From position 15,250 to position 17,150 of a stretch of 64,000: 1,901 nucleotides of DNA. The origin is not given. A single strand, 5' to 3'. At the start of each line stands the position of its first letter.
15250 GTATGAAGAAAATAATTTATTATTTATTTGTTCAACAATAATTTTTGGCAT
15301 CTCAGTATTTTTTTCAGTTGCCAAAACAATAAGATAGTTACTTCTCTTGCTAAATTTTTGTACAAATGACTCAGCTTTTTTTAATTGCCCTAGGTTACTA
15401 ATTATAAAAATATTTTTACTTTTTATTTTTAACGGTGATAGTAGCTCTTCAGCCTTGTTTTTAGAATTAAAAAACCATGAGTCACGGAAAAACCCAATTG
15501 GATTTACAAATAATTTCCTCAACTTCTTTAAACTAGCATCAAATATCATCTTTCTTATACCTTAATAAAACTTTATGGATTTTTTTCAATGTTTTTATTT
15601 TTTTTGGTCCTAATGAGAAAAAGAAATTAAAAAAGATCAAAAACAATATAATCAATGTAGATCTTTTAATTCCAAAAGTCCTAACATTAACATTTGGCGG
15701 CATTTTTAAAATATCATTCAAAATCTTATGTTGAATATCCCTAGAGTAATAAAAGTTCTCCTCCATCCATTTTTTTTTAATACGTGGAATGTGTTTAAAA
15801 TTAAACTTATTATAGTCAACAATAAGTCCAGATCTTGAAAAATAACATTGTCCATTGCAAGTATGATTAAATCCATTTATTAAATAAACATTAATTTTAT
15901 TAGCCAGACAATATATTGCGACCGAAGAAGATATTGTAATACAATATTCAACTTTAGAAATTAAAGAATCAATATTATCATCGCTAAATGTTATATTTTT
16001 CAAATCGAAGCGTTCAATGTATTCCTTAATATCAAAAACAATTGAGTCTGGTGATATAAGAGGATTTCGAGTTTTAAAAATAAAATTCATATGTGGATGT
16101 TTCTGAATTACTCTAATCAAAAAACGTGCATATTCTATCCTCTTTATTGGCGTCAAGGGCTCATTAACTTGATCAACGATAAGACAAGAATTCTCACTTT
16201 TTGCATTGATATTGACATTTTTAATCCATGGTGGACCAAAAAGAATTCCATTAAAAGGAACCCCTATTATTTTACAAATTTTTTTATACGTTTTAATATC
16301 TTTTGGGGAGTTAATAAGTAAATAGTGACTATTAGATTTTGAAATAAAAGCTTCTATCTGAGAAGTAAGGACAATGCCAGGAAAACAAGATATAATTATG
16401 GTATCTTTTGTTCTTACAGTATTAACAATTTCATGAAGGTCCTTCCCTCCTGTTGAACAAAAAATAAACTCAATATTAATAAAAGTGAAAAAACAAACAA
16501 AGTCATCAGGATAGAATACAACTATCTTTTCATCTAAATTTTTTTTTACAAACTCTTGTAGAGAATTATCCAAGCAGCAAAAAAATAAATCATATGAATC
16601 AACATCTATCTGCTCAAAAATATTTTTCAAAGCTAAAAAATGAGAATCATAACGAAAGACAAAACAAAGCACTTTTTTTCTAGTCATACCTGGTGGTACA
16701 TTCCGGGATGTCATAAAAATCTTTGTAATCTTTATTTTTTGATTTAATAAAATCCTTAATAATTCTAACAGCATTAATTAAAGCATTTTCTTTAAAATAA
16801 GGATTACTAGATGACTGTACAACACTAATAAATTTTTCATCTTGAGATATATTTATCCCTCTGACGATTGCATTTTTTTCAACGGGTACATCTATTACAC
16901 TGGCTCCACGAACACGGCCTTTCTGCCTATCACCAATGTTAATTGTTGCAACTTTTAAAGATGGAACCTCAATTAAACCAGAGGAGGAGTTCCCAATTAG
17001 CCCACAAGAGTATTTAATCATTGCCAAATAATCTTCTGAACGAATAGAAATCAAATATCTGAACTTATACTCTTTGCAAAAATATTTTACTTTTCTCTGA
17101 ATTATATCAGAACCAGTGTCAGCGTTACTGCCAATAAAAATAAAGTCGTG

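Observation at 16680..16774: neuE start codon ambiguity and overlap with neuC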

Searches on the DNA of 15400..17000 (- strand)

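Call 3: search_dna_similar(query=window:15400-17000:-, collection=ecoli_genomes, mode=near, max_rows=30, rows=spread)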
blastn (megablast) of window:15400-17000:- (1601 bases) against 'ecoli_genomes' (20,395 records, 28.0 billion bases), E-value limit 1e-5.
Records with a match: 328; places in all: 328; records where one place covers at least 80% of the query: 328.
Genomes with a match: 328 of 5426; with a place that covers at least 80% of the query: 328. Places per genome that has any: lowest 1, median 1, highest 1. On chromosomes: 328 places; on plasmids: 0.
Best place of each record, by identity: >=99% 308; 95-99% 19; 90-95% 1.
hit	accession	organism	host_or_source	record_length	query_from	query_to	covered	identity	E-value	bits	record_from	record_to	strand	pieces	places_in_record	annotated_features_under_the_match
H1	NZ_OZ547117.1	Escherichia coli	Homo sapiens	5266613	1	1601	100%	100.0%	0e+0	2957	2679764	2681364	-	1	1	DUF6716 putative glycosyltransferase | neuC: UDP-N-acetylglucosamine 2-epimerase | alpha-2,8-polysialyltransferase family protein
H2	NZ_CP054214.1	Escherichia coli strain EcPF40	Homo sapiens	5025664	1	1601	100%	99.9%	0e+0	2946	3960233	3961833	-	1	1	DUF6716 putative glycosyltransferase | neuC: UDP-N-acetylglucosamine 2-epimerase | alpha-2,8-polysialyltransferase family protein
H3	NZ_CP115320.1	Escherichia coli strain CUVET18-565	dog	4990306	1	1601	100%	99.9%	0e+0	2946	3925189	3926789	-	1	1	DUF6716 putative glycosyltransferase | neuC: UDP-N-acetylglucosamine 2-epimerase | alpha-2,8-polysialyltransferase family protein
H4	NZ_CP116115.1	Escherichia coli strain DETEC-P793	ICU patient rectal swab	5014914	1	1601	100%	99.9%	0e+0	2946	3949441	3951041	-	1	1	DUF6716 putative glycosyltransferase | neuC: UDP-N-acetylglucosamine 2-epimerase | alpha-2,8-polysialyltransferase family protein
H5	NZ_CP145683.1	Escherichia coli strain S1-KEN-07-A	Homo sapiens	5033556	1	1601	100%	99.9%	0e+0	2946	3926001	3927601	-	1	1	DUF6716 putative glycosyltransferase | neuC: UDP-N-acetylglucosamine 2-epimerase | alpha-2,8-polysialyltransferase family protein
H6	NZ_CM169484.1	Escherichia coli strain EC18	Homo sapiens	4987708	1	1601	100%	99.9%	0e+0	2946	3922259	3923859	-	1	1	DUF6716 putative glycosyltransferase | neuC: UDP-N-acetylglucosamine 2-epimerase | alpha-2,8-polysialyltransferase family protein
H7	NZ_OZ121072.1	Escherichia coli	Homo sapiens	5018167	1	1601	100%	99.9%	0e+0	2946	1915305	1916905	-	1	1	DUF6716 putative glycosyltransferase | neuC: UDP-N-acetylglucosamine 2-epimerase | alpha-2,8-polysialyltransferase family protein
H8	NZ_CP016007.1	Escherichia coli strain NGF1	Mus musculus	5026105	1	1601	100%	99.8%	0e+0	2940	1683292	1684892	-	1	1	DUF6716 putative glycosyltransferase | neuC: UDP-N-acetylglucosamine 2-epimerase | alpha-2,8-polysialyltransferase family protein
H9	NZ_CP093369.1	Escherichia coli strain EV36 mutant 5a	missing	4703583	1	1601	100%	99.8%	0e+0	2940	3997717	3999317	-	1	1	DUF6716 putative glycosyltransferase | neuC: UDP-N-acetylglucosamine 2-epimerase | alpha-2,8-polysialyltransferase family protein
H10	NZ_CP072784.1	Escherichia coli strain JA0266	not applicable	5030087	1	1601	100%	99.8%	0e+0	2940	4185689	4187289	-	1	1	DUF6716 putative glycosyltransferase | neuC: UDP-N-acetylglucosamine 2-epimerase | alpha-2,8-polysialyltransferase family protein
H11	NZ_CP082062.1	Escherichia coli strain MS20674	Homo sapiens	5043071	1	1601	100%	99.8%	0e+0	2940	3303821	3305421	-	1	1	DUF6716 putative glycosyltransferase | neuC: UDP-N-acetylglucosamine 2-epimerase | alpha-2,8-polysialyltransferase family protein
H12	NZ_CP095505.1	Escherichia coli strain GN02050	Homo sapiens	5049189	1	1601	100%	99.8%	0e+0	2940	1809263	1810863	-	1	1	DUF6716 putative glycosyltransferase | neuC: UDP-N-acetylglucosamine 2-epimerase | alpha-2,8-polysialyltransferase family protein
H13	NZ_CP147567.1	Escherichia coli strain GN02100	Homo sapiens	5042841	1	1601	100%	99.8%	0e+0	2940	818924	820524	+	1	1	DUF6716 putative glycosyltransferase | neuC: UDP-N-acetylglucosamine 2-epimerase | alpha-2,8-polysialyltransferase family protein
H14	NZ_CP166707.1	Escherichia coli strain CEA212U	Human biopsy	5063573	1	1601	100%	99.8%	0e+0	2940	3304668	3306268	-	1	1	DUF6716 putative glycosyltransferase | neuC: UDP-N-acetylglucosamine 2-epimerase | alpha-2,8-polysialyltransferase family protein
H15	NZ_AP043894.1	Escherichia coli strain JCM 20135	feces from diphtheria convalescent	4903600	1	1601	100%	99.8%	0e+0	2940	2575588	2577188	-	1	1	DUF6716 putative glycosyltransferase | neuC: UDP-N-acetylglucosamine 2-epimerase | alpha-2,8-polysialyltransferase family protein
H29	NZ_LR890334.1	Escherichia coli strain MINF_9A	Homo sapiens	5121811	1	1597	100%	98.7%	0e+0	2833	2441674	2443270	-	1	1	DUF6716 putative glycosyltransferase | neuC: UDP-N-acetylglucosamine 2-epimerase | alpha-2,8-polysialyltransferase family protein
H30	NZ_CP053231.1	Escherichia coli strain SCU-306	Homo sapiens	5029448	1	1601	100%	93.6%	0e+0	2351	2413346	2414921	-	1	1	none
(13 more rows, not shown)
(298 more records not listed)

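Call 6: get_annotated_region(hit=H1, flank=1500)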
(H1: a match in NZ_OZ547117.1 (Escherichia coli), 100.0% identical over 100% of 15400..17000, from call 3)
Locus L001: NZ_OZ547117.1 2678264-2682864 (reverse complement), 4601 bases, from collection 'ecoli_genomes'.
description: Escherichia coli isolate AF3 chromosome 1, complete sequence
organism: Escherichia coli (NCBI taxid 562)
replicon: chromosome; assembly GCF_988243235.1
host: Homo sapiens; source: blood culture; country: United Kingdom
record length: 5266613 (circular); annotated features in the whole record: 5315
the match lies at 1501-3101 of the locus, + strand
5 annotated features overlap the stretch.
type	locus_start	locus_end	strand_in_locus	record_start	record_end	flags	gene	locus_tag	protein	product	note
CDS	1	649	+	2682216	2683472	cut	-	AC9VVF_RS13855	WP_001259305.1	cytidylyltransferase domain-containing protein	-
CDS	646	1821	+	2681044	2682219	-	neuC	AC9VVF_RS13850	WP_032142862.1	UDP-N-acetylglucosamine 2-epimerase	-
CDS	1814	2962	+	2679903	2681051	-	-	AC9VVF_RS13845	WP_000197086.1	DUF6716 putative glycosyltransferase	-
CDS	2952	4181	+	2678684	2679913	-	-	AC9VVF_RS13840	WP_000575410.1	alpha-2,8-polysialyltransferase family protein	-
CDS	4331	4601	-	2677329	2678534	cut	-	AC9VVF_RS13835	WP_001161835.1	capsule polysaccharide biogenesis protein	-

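Call 7: get_annotated_region(hit=H30, flank=3000)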
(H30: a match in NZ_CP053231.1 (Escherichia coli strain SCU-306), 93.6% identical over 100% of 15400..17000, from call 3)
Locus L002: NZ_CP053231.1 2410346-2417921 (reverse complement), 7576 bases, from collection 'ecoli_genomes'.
description: Escherichia coli strain SCU-306 chromosome, complete genome
organism: Escherichia coli strain SCU-306 (NCBI taxid 562)
replicon: chromosome; assembly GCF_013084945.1
host: Homo sapiens; source: rectal swab from healthy college student; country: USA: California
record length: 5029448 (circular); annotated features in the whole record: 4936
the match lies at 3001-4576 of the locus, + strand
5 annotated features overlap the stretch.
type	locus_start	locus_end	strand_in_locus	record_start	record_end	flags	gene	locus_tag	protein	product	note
CDS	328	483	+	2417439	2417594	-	-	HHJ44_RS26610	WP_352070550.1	N-acetylneuraminate synthase family protein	-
CDS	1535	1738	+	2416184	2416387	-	-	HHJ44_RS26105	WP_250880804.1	hypothetical protein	-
CDS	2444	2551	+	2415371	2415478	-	-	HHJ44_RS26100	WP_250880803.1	UDP-N-acetylglucosamine 2-epimerase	-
CDS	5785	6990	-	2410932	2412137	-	-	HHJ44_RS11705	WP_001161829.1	capsule biosynthesis protein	-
CDS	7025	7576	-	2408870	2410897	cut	-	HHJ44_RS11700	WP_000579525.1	capsular polysaccharide biosynthesis protein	-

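Call 8: get_annotated_region(hit=H29, flank=1500)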
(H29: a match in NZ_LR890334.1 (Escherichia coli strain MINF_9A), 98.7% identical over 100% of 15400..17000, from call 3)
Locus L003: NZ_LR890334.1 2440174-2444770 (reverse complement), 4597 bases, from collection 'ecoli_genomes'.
description: Escherichia coli strain MINF_9A isolate MINF_9A chromosome 1, complete sequence
organism: Escherichia coli strain MINF_9A (NCBI taxid 562)
replicon: chromosome; assembly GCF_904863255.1
host: Homo sapiens; source: blood; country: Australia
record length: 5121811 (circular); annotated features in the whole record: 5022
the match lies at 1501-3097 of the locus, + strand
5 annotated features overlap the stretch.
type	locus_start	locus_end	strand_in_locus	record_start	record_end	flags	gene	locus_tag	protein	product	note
CDS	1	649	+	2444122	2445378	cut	-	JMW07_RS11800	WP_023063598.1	cytidylyltransferase domain-containing protein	-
CDS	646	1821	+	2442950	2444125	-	neuC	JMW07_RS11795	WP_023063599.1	UDP-N-acetylglucosamine 2-epimerase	-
CDS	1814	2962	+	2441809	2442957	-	-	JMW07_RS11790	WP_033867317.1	DUF6716 putative glycosyltransferase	-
CDS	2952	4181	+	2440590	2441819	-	-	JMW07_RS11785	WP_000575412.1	alpha-2,8-polysialyltransferase family protein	-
CDS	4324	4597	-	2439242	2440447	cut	-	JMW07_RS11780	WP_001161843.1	capsule biosynthesis protein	-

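Call 28: search_dna_similar(query=window:16640-16810:-, collection=ecoli_genomes, mode=near, max_rows=60, rows=spread)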
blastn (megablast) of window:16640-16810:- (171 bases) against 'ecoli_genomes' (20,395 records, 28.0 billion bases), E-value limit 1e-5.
Records with a match: 328; places in all: 328; records where one place covers at least 80% of the query: 328.
Genomes with a match: 328 of 5426; with a place that covers at least 80% of the query: 328. Places per genome that has any: lowest 1, median 1, highest 1. On chromosomes: 328 places; on plasmids: 0.
Best place of each record, by identity: >=99% 284; 95-99% 43; 90-95% 1.
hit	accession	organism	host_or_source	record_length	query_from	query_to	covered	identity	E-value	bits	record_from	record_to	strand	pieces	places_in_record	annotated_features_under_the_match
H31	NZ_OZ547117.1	Escherichia coli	Homo sapiens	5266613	1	171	100%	100.0%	2e-83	316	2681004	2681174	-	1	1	neuC: UDP-N-acetylglucosamine 2-epimerase | DUF6716 putative glycosyltransferase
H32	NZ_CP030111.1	Escherichia coli strain MCJCHV-1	Homo sapiens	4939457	1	171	100%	99.4%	7e-82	311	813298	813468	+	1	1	neuC: UDP-N-acetylglucosamine 2-epimerase | DUF6716 putative glycosyltransferase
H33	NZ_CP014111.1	Escherichia coli strain FDAARGOS_144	Homo sapiens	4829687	1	171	100%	99.4%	7e-82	311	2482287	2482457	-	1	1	neuC: UDP-N-acetylglucosamine 2-epimerase | DUF6716 putative glycosyltransferase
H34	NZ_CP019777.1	Escherichia coli NU14 strain NU14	Homo sapiens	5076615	1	171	100%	99.4%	7e-82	311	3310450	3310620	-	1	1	neuC: UDP-N-acetylglucosamine 2-epimerase | DUF6716 putative glycosyltransferase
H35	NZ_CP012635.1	Escherichia coli strain SF-088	Homo sapiens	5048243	1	171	100%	99.4%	7e-82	311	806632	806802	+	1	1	neuC: UDP-N-acetylglucosamine 2-epimerase | DUF6716 putative glycosyltransferase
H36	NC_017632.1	Escherichia coli UM146 strain UM146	-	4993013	1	171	100%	99.4%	7e-82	311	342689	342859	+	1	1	neuC: UDP-N-acetylglucosamine 2-epimerase | DUF6716 putative glycosyltransferase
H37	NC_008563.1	Escherichia coli APEC O1 strain APEC O1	lesion site (lung) of a dead turkey ...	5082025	1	171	100%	99.4%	7e-82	311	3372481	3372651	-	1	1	neuC: UDP-N-acetylglucosamine 2-epimerase | DUF6716 putative glycosyltransferase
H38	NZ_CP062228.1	Escherichia coli strain UTI89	Homo sapiens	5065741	1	171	100%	99.4%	7e-82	311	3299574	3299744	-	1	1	neuC: UDP-N-acetylglucosamine 2-epimerase | DUF6716 putative glycosyltransferase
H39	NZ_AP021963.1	Escherichia coli strain WP3-W18-CRE-03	-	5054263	1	171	100%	99.4%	7e-82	311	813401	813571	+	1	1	neuC: UDP-N-acetylglucosamine 2-epimerase | DUF6716 putative glycosyltransferase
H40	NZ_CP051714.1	Escherichia coli strain SCU-122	Homo sapiens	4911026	1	171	100%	99.4%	7e-82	311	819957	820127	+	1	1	neuC: UDP-N-acetylglucosamine 2-epimerase | DUF6716 putative glycosyltransferase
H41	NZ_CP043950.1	Escherichia coli strain ST95-32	chicken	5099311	1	171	100%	99.4%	7e-82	311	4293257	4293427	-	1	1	neuC: UDP-N-acetylglucosamine 2-epimerase | DUF6716 putative glycosyltransferase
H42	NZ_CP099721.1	Escherichia coli strain EC21GDE043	feces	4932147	1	171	100%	99.4%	7e-82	311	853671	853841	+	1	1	neuC: UDP-N-acetylglucosamine 2-epimerase | DUF6716 putative glycosyltransferase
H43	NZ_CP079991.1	Escherichia coli strain KMS2005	laboratory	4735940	1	171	100%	99.4%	7e-82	311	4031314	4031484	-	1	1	neuC: UDP-N-acetylglucosamine 2-epimerase | DUF6716 putative glycosyltransferase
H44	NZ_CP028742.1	Escherichia coli strain A33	Perameles nasuta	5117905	1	171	100%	99.4%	7e-82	311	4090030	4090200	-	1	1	neuC: UDP-N-acetylglucosamine 2-epimerase | DUF6716 putative glycosyltransferase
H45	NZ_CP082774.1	Escherichia coli O16:H6 strain CU37RT-2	Homo sapiens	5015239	1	171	100%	99.4%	7e-82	311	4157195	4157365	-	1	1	neuC: UDP-N-acetylglucosamine 2-epimerase | DUF6716 putative glycosyltransferase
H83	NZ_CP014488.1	Escherichia coli strain G749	Homo sapiens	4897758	1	171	100%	98.8%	3e-80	305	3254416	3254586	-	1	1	neuC: UDP-N-acetylglucosamine 2-epimerase | DUF6716 putative glycosyltransferase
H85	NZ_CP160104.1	Escherichia coli strain 72322051416_S37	Poultry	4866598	1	171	100%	98.8%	3e-80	305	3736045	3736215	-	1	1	neuC: UDP-N-acetylglucosamine 2-epimerase | DUF6716 putative glycosyltransferase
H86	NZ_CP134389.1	Escherichia coli strain TUM10828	Homo sapiens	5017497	1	171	100%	98.8%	3e-80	305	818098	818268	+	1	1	neuC: UDP-N-acetylglucosamine 2-epimerase | DUF6716 putative glycosyltransferase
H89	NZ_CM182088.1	Escherichia coli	Homo sapiens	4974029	1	171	100%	98.8%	3e-80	305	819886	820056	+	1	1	neuC: UDP-N-acetylglucosamine 2-epimerase | DUF6716 putative glycosyltransferase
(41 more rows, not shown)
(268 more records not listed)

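Call 30: get_annotated_region(hit=H32, flank=300)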
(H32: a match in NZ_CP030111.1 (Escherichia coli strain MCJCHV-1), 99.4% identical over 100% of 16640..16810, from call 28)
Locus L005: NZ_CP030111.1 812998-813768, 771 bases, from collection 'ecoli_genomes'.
description: Escherichia coli strain MCJCHV-1 chromosome, complete genome
organism: Escherichia coli strain MCJCHV-1 (NCBI taxid 562)
replicon: chromosome; assembly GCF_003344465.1
host: Homo sapiens; source: CSF; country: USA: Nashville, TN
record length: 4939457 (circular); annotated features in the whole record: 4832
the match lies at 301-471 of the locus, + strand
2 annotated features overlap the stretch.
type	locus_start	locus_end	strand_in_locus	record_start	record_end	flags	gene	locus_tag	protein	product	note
CDS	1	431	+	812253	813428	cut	neuC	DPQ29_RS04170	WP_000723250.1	UDP-N-acetylglucosamine 2-epimerase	-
CDS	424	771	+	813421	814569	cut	-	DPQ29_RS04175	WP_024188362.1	DUF6716 putative glycosyltransferase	-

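Call 31: get_annotated_region(hit=H83, flank=300)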
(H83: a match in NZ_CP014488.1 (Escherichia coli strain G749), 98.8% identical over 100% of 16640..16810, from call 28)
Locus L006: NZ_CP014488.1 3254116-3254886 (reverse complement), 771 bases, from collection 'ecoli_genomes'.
description: Escherichia coli strain G749 chromosome, complete genome
organism: Escherichia coli strain G749 (NCBI taxid 562)
replicon: chromosome; assembly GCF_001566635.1
host: Homo sapiens; source: missing; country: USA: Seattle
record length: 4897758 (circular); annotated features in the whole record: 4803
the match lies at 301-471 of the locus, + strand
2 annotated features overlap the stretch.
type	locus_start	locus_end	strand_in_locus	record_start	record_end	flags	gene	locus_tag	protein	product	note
CDS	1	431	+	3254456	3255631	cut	neuC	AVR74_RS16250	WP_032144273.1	UDP-N-acetylglucosamine 2-epimerase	-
CDS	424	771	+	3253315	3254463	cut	-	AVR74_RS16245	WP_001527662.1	DUF6716 putative glycosyltransferase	-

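Call 32: get_annotated_region(hit=H85, flank=300)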
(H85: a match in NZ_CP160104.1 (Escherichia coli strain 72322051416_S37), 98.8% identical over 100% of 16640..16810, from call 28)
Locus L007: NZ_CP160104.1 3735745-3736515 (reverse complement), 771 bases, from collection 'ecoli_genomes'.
description: Escherichia coli strain 72322051416_S37 chromosome, complete genome
organism: Escherichia coli strain 72322051416_S37 (NCBI taxid 562)
replicon: chromosome; assembly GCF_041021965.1
host: Poultry; source: Liver/septicaemia; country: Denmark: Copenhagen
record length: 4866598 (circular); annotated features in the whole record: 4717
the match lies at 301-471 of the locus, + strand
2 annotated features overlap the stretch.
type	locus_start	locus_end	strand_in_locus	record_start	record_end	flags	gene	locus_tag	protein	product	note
CDS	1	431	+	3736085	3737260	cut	neuC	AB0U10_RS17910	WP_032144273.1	UDP-N-acetylglucosamine 2-epimerase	-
CDS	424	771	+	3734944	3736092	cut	-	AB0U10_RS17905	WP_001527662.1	DUF6716 putative glycosyltransferase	-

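Call 33: get_annotated_region(hit=H86, flank=300)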
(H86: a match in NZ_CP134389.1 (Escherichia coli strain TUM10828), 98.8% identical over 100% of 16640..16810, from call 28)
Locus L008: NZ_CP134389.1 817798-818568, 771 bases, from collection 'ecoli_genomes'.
description: Escherichia coli strain TUM10828 chromosome, complete genome
organism: Escherichia coli strain TUM10828 (NCBI taxid 562)
replicon: chromosome; assembly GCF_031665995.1
host: Homo sapiens; source: feces; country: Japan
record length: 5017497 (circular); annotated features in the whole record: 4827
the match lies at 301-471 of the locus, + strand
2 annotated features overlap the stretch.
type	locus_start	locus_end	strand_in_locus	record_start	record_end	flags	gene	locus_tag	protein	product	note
CDS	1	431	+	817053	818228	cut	neuC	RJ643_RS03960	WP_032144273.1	UDP-N-acetylglucosamine 2-epimerase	-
CDS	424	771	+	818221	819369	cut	-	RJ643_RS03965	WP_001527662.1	DUF6716 putative glycosyltransferase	-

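Call 34: get_annotated_region(hit=H89, flank=300)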
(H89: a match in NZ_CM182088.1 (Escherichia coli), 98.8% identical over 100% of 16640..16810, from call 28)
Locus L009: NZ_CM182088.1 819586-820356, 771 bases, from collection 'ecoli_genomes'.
description: Escherichia coli isolate 3702594 chromosome, whole genome shotgun sequence
organism: Escherichia coli (NCBI taxid 562)
replicon: chromosome; assembly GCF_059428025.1
host: Homo sapiens; source: missing; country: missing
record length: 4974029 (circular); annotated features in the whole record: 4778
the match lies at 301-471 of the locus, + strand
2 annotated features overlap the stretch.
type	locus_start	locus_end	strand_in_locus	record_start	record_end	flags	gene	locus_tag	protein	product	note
CDS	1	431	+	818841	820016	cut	neuC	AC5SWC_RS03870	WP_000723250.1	UDP-N-acetylglucosamine 2-epimerase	-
CDS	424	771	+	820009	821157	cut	-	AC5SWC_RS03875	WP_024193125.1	DUF6716 putative glycosyltransferase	-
